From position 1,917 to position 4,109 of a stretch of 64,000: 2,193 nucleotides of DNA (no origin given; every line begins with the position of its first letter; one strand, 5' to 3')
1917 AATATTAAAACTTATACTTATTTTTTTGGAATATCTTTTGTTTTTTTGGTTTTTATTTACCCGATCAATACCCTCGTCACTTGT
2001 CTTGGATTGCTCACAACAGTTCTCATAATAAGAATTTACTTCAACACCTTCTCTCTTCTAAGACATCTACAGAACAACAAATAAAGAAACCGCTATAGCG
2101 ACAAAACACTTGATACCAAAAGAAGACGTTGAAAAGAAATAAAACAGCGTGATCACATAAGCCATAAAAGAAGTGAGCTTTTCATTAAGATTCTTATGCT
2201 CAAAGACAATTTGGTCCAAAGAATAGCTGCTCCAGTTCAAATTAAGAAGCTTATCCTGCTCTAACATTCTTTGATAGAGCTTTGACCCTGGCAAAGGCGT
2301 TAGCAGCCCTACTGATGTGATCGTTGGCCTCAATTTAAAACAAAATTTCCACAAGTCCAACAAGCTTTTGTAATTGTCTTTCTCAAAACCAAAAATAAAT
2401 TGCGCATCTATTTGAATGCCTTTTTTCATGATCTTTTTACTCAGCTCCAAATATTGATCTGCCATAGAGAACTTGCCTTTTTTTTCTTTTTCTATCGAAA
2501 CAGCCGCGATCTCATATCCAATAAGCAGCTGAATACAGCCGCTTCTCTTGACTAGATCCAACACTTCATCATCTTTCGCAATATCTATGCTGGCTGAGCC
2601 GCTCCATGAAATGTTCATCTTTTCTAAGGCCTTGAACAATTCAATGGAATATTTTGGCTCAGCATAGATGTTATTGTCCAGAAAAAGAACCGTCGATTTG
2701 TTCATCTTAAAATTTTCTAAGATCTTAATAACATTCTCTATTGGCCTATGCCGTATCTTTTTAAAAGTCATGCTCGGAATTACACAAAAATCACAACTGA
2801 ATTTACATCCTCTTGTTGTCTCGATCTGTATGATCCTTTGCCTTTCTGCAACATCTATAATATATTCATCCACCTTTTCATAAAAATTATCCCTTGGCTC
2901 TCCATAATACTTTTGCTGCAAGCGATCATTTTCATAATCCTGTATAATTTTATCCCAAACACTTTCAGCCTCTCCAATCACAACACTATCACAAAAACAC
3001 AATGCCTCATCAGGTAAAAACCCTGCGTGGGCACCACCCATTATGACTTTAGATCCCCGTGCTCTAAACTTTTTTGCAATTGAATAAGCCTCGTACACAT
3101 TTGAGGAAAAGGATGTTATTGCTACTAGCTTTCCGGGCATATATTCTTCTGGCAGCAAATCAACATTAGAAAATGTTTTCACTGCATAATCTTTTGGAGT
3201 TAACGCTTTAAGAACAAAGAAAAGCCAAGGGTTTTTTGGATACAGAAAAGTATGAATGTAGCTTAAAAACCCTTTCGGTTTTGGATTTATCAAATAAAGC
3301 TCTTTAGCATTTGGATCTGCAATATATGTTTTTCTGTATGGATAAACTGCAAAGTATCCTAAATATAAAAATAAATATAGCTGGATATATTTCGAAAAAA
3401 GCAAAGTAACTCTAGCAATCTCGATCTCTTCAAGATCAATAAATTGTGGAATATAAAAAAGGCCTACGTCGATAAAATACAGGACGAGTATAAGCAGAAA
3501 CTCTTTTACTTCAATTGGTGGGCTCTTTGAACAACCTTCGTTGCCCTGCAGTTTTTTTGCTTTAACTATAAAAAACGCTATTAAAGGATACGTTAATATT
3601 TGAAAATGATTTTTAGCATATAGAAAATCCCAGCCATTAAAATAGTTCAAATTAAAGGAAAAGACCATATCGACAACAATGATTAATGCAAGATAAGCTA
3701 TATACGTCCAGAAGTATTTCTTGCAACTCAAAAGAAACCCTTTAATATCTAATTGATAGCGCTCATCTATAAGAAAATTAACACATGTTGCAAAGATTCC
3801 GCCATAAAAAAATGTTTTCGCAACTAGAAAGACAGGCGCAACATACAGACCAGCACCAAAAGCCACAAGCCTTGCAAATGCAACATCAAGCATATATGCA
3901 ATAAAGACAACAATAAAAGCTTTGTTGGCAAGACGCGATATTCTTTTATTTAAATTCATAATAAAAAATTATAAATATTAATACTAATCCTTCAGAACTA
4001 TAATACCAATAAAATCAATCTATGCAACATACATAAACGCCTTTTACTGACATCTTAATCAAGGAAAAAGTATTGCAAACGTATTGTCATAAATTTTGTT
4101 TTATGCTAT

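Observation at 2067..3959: Radical SAM / B12-binding enzyme fused to a large integral-membrane domain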

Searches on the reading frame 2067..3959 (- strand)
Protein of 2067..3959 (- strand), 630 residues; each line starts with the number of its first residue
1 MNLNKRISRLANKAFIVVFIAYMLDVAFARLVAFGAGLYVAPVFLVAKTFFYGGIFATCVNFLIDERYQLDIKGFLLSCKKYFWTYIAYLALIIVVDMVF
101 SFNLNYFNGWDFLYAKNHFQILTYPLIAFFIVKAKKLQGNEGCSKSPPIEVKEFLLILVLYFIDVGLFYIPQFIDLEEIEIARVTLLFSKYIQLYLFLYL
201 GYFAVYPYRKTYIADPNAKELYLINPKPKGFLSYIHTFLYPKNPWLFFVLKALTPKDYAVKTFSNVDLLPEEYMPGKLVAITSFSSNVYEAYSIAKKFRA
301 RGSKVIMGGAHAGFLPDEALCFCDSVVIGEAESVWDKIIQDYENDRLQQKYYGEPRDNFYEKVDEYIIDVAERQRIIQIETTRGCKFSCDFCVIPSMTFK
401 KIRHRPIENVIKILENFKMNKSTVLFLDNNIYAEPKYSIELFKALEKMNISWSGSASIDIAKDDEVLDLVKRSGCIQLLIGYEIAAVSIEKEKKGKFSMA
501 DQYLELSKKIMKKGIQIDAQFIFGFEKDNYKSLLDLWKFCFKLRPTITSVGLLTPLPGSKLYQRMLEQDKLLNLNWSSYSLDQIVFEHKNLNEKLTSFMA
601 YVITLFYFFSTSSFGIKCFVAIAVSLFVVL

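Call 3: search_protein_families(library=pfam, proteins=[window:2067-3959:-], max_evalue=1)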
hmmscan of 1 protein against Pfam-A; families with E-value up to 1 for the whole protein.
window:2067-3959:- (630 aa): 5 families
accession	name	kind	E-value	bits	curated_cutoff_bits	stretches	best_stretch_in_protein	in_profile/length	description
PF04055.27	Radical_SAM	-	1.9e-12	48.1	29.5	1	379-538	1-164/166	Radical SAM superfamily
PF02310.24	B12-binding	-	3.6e-05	24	32.1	1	278-334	54-116/121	B12 binding domain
PF19864.5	Radical_SAM_N2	-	0.00035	20.5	29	1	296-362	79-141/151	Radical SAM proteins, N-terminal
PF07796.16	DUF1638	-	0.039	14.3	27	1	459-534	44-120/161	Protein of unknown function (DUF1638)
PF00154.27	RecA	-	0.06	13.2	27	1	414-515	73-168/262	recA bacterial DNA recombination protein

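Call 4: search_protein_families(library=ncbifam, proteins=[window:2067-3959:-], max_evalue=1)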
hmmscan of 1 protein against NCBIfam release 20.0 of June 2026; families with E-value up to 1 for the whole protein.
window:2067-3959:- (630 aa): 25 families
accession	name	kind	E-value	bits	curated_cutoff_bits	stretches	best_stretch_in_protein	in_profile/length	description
TIGR04013.1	B12_SAM_MJ_1487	hypoth_equivalog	2.7e-24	85.7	251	1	265-423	31-199/382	TIGR04013 family B12-binding domain/radical SAM domain-containing protein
TIGR03471.1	HpnJ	equivalog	2.3e-23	82.8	577.6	1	363-609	185-435/472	hopanoid biosynthesis associated radical SAM protein HpnJ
TIGR04072.2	rSAM_ladder_B12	equivalog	1.8e-20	73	360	1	290-564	85-371/443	lipid biosynthesis B12-binding/radical SAM protein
TIGR02026.1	BchE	equivalog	2.7e-20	72.7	481.35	2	373-592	191-412/497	magnesium-protoporphyrin IX monomethyl ester anaerobic oxidative cyclase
NF050148.1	rSAM_ApyD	equivalog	1.8e-17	63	750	1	375-565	198-393/645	RiPP biosynthesis radical SAM protein ApyD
TIGR04479.1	bcpD_PhpK_rSAM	subfamily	2.8e-17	62.3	600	1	363-547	228-413/504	PhpK family radical SAM P-methyltransferase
NF038361.1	rSAM_Sden_1168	equivalog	5.7e-17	61.5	575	1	373-567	279-475/560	Sden_1168 family B12-binding radical SAM P-methyltransferase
NF033070.1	rSAM_AprD4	equivalog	4.5e-13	48.9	500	1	308-568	124-393/456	AprD4 family radical SAM diol-dehydratase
TIGR04014.1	B12_SAM_MJ_0865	equivalog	2.7e-11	42.9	360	1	294-572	60-365/434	methyl-coenzyme M reductase glutamine C-methyltransferase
TIGR04367.1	HpnR_B12_rSAM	equivalog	7.8e-11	41.2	650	1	271-584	57-390/490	hopanoid C-3 methylase HpnR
TIGR04295.1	B12_rSAM_oligo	hypoth_equivalog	2.5e-10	39.6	400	1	369-487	193-306/422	TIGR04295 family B12-binding domain-containing radical SAM protein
TIGR04385.1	B12_rSAM_cofa1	equivalog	3.3e-07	29.9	450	1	370-476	189-298/438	B12 lower ligand biosynthesis radical SAM protein BzaD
NF045585.1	rSAM_slr0320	equivalog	2.9e-06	26.1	775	1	370-447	229-307/511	photosystem II high light acclimation radical SAM protein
TIGR00089.1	TIGR00089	subfamily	8.3e-06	24.8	251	1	304-416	70-179/429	MiaB/RimO family radical SAM methylthiotransferase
TIGR04163.1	rSAM_cobopep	equivalog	3.1e-05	22.9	375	1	343-429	35-118/428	peptide-modifying radical SAM enzyme CbpB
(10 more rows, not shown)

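Call 6: find_homologous_proteins(query=window:2067-3959:-, max_evalue=0.00001)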
Query window:2067-3959:- (630 aa): 1876 proteins with E <= 0.00001 among 8000 candidates; the best 120 are listed.
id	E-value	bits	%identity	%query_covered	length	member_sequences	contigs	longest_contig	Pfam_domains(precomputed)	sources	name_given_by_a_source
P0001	0.0e+0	1414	100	100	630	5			PF04055.28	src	-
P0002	1.4e-295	1000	70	99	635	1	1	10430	PF04055.28,PF02310.25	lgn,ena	-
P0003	2.7e-288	976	69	98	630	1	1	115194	PF04055.28,PF02310.25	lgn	-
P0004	6.8e-237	807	81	69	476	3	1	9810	PF04055.28,PF02310.25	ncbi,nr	ncbi:MAG: hypothetical protein KKF78_00200 [Candidatus Omnitrophica bacterium]|nr:hypothetical prote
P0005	1.2e-198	680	48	99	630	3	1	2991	PF04055.28,PF02310.25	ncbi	-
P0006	9.7e-191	654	49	98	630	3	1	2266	PF04055.28,PF02310.25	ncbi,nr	ncbi:MAG: radical SAM protein [Candidatus Omnitrophica bacterium]|nr:radical SAM protein [Candidatus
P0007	5.4e-188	645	48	98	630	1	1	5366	PF04055.28,PF02310.25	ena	-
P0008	2.5e-187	643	49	98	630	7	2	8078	PF04055.28,PF02310.25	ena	-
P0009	2.3e-139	484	39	100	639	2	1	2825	PF04055.28,PF02310.25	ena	-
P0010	3.4e-139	484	42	97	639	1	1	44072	PF04055.28,PF02310.25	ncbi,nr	ncbi:MAG: radical SAM protein [Candidatus Zapsychrus exili]|nr:radical SAM protein [Candidatus Zapsy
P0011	5.5e-137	477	38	96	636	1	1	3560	PF04055.28,PF02310.25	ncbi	-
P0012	1.1e-133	466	37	93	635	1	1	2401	PF04055.28,PF19864.6,PF02310.25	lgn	-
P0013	1.8e-133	465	40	95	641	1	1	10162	PF04055.28,PF02310.25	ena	-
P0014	2.4e-133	465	39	98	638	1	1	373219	PF04055.28,PF02310.25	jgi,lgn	-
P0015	4.4e-132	460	37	100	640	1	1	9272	PF04055.28,PF02310.25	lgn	-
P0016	4.8e-132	460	38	97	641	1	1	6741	PF04055.28,PF02310.25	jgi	-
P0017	1.8e-131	458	38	98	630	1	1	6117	PF04055.28,PF02310.25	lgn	-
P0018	3.1e-131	458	38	98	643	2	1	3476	PF04055.28,PF02310.25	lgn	-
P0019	2.4e-130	455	42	92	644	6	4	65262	PF04055.28,PF02310.25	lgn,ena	-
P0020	4.8e-130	454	37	95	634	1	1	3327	PF04055.28,PF02310.25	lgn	-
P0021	1.0e-129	453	41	92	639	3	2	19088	PF04055.28,PF02310.25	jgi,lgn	-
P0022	2.0e-129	452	37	99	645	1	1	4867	PF04055.28,PF02310.25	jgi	jgi:hypothetical protein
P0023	2.3e-129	451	37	96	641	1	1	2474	PF04055.28,PF02310.25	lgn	-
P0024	5.6e-129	450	37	99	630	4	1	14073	PF04055.28,PF02310.25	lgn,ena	-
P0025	9.6e-129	449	38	96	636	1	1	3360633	PF04055.28,PF02310.25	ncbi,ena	-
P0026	1.3e-128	449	38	98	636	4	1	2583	PF04055.28,PF02310.25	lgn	-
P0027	2.1e-128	448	38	100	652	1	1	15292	PF04055.28,PF02310.25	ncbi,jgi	-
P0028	2.3e-128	448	37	98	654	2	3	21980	PF04055.28,PF19864.6,PF02310.25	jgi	-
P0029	6.9e-128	447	49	63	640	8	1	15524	PF04055.28,PF02310.25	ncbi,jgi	-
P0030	1.2e-127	446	40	86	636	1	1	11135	PF04055.28,PF02310.25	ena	-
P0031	1.4e-127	445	39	90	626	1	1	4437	PF04055.28,PF02310.25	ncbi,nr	ncbi:MAG: radical SAM protein, partial [Candidatus Omnitrophica bacterium]|nr:radical SAM protein [C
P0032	1.7e-127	445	46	78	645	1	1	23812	PF04055.28,PF02310.25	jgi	-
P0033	2.0e-127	445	39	96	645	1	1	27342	PF04055.28,PF02310.25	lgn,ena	-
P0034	3.5e-127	444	36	98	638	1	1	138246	PF04055.28,PF02310.25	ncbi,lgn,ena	-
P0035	3.7e-127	444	37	100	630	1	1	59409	PF04055.28,PF02310.25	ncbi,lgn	-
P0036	4.0e-127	444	39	97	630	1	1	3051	PF04055.28,PF02310.25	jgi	-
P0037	8.4e-127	443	39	93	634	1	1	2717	PF04055.28,PF02310.25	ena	-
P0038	9.6e-127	443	38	96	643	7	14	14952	PF04055.28,PF02310.25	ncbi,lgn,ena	-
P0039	9.9e-127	443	36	99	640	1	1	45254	PF04055.28,PF02310.25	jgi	jgi:radical SAM superfamily enzyme YgiQ (UPF0313 family)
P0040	2.4e-126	441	37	93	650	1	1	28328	PF04055.28,PF02310.25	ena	-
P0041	2.9e-126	441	39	94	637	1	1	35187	PF04055.28,PF02310.25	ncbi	-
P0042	3.5e-126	441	39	98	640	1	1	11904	PF04055.28,PF02310.25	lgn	-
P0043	6.4e-126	440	37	96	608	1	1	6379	PF04055.28,PF19864.6,PF02310.25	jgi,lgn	-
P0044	7.5e-126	440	39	95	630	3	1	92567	PF04055.28,PF02310.25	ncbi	-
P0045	1.5e-125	439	37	100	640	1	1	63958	PF04055.28,PF02310.25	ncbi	-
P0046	2.9e-125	438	38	95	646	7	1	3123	PF04055.28,PF02310.25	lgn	-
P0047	3.2e-125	438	38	93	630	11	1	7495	PF04055.28,PF02310.25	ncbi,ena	-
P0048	4.0e-125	437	39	93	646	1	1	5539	PF04055.28,PF02310.25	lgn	-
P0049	6.5e-125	437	36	97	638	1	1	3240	PF04055.28,PF02310.25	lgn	-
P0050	7.4e-125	437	38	96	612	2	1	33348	PF04055.28,PF02310.25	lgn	-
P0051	7.4e-125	437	38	99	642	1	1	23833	PF04055.28,PF02310.25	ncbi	-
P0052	7.9e-125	436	40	91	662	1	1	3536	PF04055.28,PF19864.6,PF02310.25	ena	-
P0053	9.3e-125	436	38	97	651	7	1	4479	PF04055.28,PF02310.25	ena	-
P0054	1.8e-124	435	36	97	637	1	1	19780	PF04055.28,PF02310.25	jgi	jgi:radical SAM superfamily enzyme YgiQ (UPF0313 family)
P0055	5.3e-124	434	38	95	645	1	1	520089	PF04055.28,PF02310.25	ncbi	-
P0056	6.3e-124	433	36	96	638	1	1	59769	PF04055.28,PF02310.25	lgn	-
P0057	6.6e-124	433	37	96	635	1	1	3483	PF04055.28,PF02310.25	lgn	-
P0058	7.4e-124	433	38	96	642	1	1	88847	PF04055.28,PF02310.25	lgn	-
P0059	1.2e-123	433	39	95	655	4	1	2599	PF04055.28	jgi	jgi:radical SAM superfamily enzyme YgiQ (UPF0313 family)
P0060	1.4e-123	432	38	96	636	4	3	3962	PF04055.28,PF02310.25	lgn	-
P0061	4.8e-123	431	38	88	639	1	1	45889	PF04055.28,PF02310.25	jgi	jgi:hypothetical protein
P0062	5.4e-123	430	37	98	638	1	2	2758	PF04055.28,PF02310.25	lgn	-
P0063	8.4e-123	430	44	74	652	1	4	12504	PF04055.28,PF02310.25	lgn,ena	-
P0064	1.2e-122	429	37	97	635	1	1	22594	PF04055.28,PF02310.25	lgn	-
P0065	1.8e-122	429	40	91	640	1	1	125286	PF04055.28,PF19864.6,PF02310.25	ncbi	-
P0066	2.8e-122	428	40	97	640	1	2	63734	PF04055.28,PF02310.25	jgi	-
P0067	6.5e-122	427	37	98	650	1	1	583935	PF04055.28,PF02310.25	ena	-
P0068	9.3e-122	426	37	95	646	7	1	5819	PF04055.28,PF02310.25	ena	-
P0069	1.2e-121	426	38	91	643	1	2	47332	PF04055.28,PF02310.25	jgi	-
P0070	1.3e-121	426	38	92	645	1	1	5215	PF04055.28,PF02310.25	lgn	-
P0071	1.5e-121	426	38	96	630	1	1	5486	PF04055.28,PF02310.25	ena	-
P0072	2.7e-121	425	37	96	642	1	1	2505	PF04055.28,PF02310.25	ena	-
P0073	4.6e-121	424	38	91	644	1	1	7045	PF04055.28,PF02310.25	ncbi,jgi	ncbi:MAG: radical SAM protein [Candidatus Omnitrophota bacterium]|jgi:hypothetical protein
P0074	5.5e-121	424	38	95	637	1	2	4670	PF04055.28,PF02310.25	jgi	-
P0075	7.0e-121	423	37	95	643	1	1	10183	PF04055.28,PF02310.25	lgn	-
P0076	7.3e-121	423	37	97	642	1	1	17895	PF04055.28,PF02310.25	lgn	-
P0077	9.3e-121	423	38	97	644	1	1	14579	PF04055.28,PF02310.25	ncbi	-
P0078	9.4e-121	423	37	100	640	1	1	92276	PF04055.28,PF02310.25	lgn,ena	-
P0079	1.5e-120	422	36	99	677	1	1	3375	PF04055.28,PF02310.25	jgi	jgi:radical SAM superfamily enzyme YgiQ (UPF0313 family)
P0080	1.8e-120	422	37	98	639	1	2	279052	PF04055.28,PF02310.25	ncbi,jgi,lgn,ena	-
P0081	3.0e-120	421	37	97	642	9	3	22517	PF04055.28,PF02310.25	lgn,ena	-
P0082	3.3e-120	421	36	97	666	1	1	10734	PF04055.28,PF02310.25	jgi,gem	-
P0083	5.9e-120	420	37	99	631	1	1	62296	PF04055.28,PF02310.25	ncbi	ncbi:B12-binding domain-containing radical SAM protein [Candidatus Omnitrophota bacterium]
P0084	7.9e-120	420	36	100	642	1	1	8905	PF04055.28,PF02310.25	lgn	-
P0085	1.7e-119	419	43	76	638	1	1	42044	PF04055.28,PF02310.25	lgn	-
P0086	3.5e-119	418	39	91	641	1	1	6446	PF04055.28,PF02310.25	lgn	-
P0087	3.9e-119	418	37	93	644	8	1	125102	PF04055.28,PF02310.25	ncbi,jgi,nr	ncbi:MAG: B12-binding domain-containing radical SAM protein [Candidatus Omnitrophica bacterium]|nr:B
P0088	4.4e-119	417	37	92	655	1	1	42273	PF04055.28,PF02310.25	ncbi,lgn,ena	-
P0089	5.0e-119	417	36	99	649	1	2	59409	PF04055.28,PF02310.25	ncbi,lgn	-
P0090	5.1e-119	417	37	89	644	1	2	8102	PF04055.28,PF02310.25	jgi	jgi:hypothetical protein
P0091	6.9e-119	417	39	91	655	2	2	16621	PF04055.28,PF02310.25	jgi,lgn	-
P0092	8.9e-119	416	36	99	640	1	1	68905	PF04055.28,PF02310.25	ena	-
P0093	9.4e-119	416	38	91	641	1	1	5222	PF04055.28,PF02310.25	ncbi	-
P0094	1.6e-118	416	36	99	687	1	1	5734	PF04055.28,PF02310.25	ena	-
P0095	1.8e-118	415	41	78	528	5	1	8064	PF04055.28,PF02310.25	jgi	jgi:hypothetical protein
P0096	1.9e-118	415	43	76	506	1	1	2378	PF04055.28,PF02310.25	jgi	jgi:radical SAM superfamily enzyme YgiQ (UPF0313 family)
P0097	5.3e-118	414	36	97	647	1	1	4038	PF04055.28,PF02310.25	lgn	-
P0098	5.3e-118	414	39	87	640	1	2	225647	PF04055.28,PF02310.25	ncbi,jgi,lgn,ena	-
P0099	1.2e-117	413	37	96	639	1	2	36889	PF04055.28,PF02310.25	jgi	-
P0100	1.3e-117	413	36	98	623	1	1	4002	PF04055.28,PF02310.25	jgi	jgi:radical SAM superfamily enzyme YgiQ (UPF0313 family)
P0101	1.4e-117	412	38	91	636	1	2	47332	PF04055.28,PF02310.25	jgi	-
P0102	3.6e-117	411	36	90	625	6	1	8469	PF04055.28,PF02310.25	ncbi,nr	ncbi:MAG TPA: radical SAM protein, partial [Candidatus Omnitrophota bacterium]|nr:radical SAM protei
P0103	4.5e-117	411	43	75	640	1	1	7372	PF04055.28,PF02310.25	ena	-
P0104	9.2e-117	410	36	97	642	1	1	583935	PF04055.28,PF02310.25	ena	-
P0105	1.1e-116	409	46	68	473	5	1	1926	PF04055.28,PF02310.25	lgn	-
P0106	2.2e-116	409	34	94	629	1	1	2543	PF04055.28,PF02310.25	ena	-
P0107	2.5e-116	408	37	95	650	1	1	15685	PF04055.28,PF02310.25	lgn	-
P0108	3.3e-116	408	40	79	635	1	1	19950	PF04055.28,PF02310.25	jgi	jgi:hypothetical protein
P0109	3.8e-116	408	34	98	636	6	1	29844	PF04055.28,PF02310.25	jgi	jgi:radical SAM superfamily enzyme YgiQ (UPF0313 family)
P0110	1.3e-115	406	35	97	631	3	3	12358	PF04055.28,PF02310.25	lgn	-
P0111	2.3e-115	405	39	89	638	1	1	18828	PF04055.28,PF02310.25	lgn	-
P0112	8.2e-115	403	43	75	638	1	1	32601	PF04055.28,PF02310.25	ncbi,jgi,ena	-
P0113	1.4e-114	403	42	71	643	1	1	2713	PF04055.28,PF02310.25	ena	-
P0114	1.5e-113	399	42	73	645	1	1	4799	PF04055.28,PF02310.25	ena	-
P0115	1.9e-113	399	35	99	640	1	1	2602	PF04055.28,PF02310.25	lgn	-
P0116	2.2e-113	399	35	96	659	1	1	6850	PF04055.28,PF02310.25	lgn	-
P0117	3.0e-113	398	37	90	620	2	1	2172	PF04055.28,PF02310.25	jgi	-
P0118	5.2e-113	397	45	69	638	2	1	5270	PF04055.28,PF02310.25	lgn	-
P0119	7.3e-113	397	37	96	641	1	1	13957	PF04055.28,PF02310.25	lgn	-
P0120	7.4e-113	397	35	98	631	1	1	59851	PF04055.28,PF02310.25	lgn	-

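Call 9: find_encoding_contigs(protein=P0003, flank=8000, max_places=3)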
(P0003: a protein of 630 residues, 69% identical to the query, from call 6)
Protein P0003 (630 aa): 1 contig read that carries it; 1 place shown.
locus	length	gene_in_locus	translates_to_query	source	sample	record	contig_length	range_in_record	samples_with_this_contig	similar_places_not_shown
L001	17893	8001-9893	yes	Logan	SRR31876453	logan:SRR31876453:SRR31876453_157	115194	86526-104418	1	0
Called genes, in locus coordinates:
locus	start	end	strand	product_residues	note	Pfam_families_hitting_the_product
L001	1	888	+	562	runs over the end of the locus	PF00749:tRNA-synt_1c, PF03950:tRNA-synt_1c_C, PF20974:tRNA-synt_1c_C2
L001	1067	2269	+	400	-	PF03453:MoeA_N, PF00994:MoCF_biosynth, PF03454:MoeA_C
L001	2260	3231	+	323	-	PF13353:Fer4_12 (weak), PF04055:Radical_SAM, PF06463:Mob_synth_C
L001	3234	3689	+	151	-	PF01967:MoaC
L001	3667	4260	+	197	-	PF03473:MOSC (weak)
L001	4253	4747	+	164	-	PF00994:MoCF_biosynth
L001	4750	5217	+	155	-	-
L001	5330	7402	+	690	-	PF02629:CoA_binding, PF13380:CoA_binding_2, PF13607:Succ_CoA_lig, PF19045:Ligase_CoA_2, PF13549:ATP-grasp_5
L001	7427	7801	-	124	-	-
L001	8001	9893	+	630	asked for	PF02310:B12-binding (weak), PF04055:Radical_SAM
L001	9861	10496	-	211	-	-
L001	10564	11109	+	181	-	PF01471:PG_binding_1, PF09374:PG_binding_3 (faint), PF01471:PG_binding_1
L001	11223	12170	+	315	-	-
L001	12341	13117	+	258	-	PF00702:Hydrolase, PF13419:HAD_2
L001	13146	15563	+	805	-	PF03636:Glyco_hydro_65N, PF03632:Glyco_hydro_65m, PF03633:Glyco_hydro_65C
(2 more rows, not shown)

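Call 10: find_encoding_contigs(protein=P0014, flank=8000, max_places=3)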
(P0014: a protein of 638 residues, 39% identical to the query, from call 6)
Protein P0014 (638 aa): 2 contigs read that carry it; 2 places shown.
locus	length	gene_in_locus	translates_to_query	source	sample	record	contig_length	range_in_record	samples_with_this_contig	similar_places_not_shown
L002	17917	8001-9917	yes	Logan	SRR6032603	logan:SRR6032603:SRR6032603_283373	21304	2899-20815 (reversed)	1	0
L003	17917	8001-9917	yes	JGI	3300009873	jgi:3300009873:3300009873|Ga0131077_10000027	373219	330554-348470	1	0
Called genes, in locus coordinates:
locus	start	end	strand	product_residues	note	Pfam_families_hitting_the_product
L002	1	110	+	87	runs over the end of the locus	-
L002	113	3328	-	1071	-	PF13629:T2SS-T3SS_pil_N (weak), PF17210:SdrD_B (weak)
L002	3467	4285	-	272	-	-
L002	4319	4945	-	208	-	-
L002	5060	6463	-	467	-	-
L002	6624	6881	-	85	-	PF05016:ParE_toxin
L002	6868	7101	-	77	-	PF22180:RH3_dom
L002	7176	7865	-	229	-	PF02163:Peptidase_M50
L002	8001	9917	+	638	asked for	PF02310:B12-binding, PF04055:Radical_SAM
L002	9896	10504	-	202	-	-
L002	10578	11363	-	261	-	PF00072:Response_reg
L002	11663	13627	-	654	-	PF00515:TPR_1, PF07719:TPR_2 (weak), PF13181:TPR_8 (weak), PF13414:TPR_11 (weak), PF13424:TPR_12, PF13432:TPR_16 (weak), PF00515:TPR_1 (weak), PF13414:TPR_11, +13 more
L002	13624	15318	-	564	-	PF13428:TPR_14 (faint), PF13431:TPR_17 (faint), PF13424:TPR_12 (weak), PF13414:TPR_11 (weak), PF00515:TPR_1, PF07719:TPR_2 (weak), PF00515:TPR_1 (weak), PF07719:TPR_2 (weak), +6 more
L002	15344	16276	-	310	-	PF00589:Phage_integrase (faint)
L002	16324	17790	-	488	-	PF01590:GAF (weak), PF13185:GAF_2, PF13492:GAF_3, PF13487:HD_5, PF01966:HD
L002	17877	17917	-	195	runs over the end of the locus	-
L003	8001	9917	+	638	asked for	PF02310:B12-binding, PF04055:Radical_SAM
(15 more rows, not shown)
